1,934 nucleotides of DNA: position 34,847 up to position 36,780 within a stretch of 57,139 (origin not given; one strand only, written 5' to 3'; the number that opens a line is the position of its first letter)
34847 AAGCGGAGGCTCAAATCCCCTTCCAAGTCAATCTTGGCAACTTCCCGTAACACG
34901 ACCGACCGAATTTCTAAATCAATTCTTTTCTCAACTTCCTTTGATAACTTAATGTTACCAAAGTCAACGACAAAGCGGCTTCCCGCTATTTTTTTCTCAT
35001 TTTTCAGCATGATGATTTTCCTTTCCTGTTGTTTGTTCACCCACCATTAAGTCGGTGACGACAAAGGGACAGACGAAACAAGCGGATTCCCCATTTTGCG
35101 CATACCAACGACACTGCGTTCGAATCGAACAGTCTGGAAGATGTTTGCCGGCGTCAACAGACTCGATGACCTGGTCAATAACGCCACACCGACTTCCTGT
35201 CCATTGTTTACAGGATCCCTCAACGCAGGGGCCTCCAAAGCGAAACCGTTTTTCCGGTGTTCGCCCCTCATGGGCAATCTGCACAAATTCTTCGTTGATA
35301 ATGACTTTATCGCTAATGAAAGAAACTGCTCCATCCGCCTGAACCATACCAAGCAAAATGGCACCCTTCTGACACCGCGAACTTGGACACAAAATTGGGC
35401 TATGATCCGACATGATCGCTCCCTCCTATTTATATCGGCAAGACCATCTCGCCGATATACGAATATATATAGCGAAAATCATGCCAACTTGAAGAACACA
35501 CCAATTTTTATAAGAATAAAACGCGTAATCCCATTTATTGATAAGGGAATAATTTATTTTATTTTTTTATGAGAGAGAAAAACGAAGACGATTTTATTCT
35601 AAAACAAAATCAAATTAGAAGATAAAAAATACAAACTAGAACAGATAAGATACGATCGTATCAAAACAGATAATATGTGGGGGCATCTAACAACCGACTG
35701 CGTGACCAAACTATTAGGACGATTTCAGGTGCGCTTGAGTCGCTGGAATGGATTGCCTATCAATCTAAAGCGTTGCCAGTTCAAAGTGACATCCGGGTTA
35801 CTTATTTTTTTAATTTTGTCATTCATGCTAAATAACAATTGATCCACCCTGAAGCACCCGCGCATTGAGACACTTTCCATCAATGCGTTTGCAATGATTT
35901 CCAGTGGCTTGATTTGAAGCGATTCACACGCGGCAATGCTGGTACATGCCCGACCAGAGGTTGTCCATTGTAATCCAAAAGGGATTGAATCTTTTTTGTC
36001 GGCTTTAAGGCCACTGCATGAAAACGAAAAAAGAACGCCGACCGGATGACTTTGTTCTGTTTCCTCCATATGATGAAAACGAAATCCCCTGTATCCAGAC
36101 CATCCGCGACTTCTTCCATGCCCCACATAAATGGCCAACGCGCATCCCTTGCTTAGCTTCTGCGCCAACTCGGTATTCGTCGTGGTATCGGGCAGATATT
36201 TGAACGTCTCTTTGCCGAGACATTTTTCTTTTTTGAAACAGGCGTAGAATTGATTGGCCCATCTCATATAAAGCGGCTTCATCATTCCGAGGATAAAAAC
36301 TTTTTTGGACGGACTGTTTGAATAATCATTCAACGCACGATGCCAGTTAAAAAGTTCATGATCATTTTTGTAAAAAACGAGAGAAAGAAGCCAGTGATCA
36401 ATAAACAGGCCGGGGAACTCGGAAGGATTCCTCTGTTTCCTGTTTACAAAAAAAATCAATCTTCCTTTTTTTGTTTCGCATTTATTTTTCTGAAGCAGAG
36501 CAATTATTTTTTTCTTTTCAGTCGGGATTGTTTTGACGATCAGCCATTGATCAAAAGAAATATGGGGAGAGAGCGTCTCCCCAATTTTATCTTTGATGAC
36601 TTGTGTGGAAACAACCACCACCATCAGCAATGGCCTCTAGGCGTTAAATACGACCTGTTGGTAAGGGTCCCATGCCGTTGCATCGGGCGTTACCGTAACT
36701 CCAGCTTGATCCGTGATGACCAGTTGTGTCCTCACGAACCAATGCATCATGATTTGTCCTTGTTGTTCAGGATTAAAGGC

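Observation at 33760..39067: Uncharacterised, apparently co-regulated hydrolase cassette between flgL and proC (best candidate for a novel system)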

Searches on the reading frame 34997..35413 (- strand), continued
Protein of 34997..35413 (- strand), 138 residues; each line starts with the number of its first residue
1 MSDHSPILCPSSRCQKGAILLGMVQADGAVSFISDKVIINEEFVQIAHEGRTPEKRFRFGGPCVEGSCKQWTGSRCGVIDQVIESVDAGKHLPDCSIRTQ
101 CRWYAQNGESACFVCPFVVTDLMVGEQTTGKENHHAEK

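Call 93: get_annotated_region(hit=H5, flank=4000)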
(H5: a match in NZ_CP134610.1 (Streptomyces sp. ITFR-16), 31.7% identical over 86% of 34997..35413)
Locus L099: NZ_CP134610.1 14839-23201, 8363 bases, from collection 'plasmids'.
description: Streptomyces sp. ITFR-16 plasmid pSITFR-16a, complete sequence
organism: Streptomyces sp. ITFR-16 (NCBI taxid 3075198)
taxonomy: Bacteria; Actinomycetota; Actinomycetes; Kitasatosporales; Streptomycetaceae; Streptomyces; Streptomyces sp. ITFR-16
host: -; source: Ips typographus,whole organism,Ips typographus collected in traps around Schauinsland mountain; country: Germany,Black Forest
typing (MOB-suite, as given by PLSDB): non-mobilizable
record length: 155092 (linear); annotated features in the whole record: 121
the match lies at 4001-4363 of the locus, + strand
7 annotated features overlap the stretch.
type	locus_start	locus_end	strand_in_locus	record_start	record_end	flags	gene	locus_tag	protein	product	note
CDS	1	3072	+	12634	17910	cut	-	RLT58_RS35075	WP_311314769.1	AMP-binding protein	-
CDS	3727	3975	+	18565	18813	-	-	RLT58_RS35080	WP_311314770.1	hypothetical protein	-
CDS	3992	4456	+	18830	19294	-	-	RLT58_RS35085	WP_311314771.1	hypothetical protein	-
CDS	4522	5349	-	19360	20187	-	-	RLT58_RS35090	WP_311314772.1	4'-phosphopantetheinyl transferase superfamily protein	-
CDS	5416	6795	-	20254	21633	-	-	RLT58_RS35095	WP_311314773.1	MFS transporter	GO:0055085 - transmembrane transport [Evidence IEA]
CDS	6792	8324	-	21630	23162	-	argH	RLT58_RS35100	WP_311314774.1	argininosuccinate lyase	GO:0042450 - arginine biosynthetic process via ornithine [Evidence IEA]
CDS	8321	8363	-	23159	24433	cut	-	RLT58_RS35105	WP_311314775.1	ATP-grasp domain-containing protein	-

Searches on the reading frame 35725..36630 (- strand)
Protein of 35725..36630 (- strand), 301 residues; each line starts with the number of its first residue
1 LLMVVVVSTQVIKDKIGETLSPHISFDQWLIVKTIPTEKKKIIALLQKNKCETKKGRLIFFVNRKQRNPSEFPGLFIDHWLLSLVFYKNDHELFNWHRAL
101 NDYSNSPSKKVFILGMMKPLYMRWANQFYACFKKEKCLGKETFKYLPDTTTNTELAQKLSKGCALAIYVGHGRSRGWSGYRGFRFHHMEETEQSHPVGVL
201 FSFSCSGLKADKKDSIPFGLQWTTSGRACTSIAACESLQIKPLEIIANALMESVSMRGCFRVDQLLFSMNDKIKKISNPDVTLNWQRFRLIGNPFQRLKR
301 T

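Call 6: search_protein_families(library=pfam, proteins=[window:35725-36630:-], max_evalue=1)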
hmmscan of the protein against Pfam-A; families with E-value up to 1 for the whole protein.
window:35725-36630:- (301 aa): 1 family
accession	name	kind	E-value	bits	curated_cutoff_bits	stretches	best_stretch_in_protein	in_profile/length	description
PF01364.23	Peptidase_C25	-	6e-06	26.2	23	1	144-295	210-371/374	Peptidase family C25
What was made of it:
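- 35725..36624 (-): Gene B, 299-aa clan-CD C25-like cysteine peptidase with no signal peptide. Catalytic His codon at 36118-36120 and Cys codon at 36016-36018. Pfam Peptidase_C25, E = 6e-6, 26.2 bits against cut-off 23 (call 6).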

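Call 7: search_protein_families(library=ncbifam, proteins=[window:35725-36630:-], max_evalue=1)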
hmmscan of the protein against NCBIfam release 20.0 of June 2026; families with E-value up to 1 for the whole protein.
window:35725-36630:- (301 aa): 1 family
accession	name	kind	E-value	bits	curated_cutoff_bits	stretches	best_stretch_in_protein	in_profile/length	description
NF033707.1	T9SS_sortase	equivalog_domain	0.0054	14.4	420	1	151-213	586-648/1095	type IX secretion system sortase PorU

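Call 14: search_protein_families(library=padloc, proteins=[window:35725-36630:-], max_evalue=1)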
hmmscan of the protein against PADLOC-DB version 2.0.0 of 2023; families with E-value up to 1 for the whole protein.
window:35725-36630:- (301 aa): 0 families

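Call 15: search_protein_families(library=phrogs, proteins=[window:35725-36630:-], max_evalue=1)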
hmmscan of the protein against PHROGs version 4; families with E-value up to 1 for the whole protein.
window:35725-36630:- (301 aa): 0 families
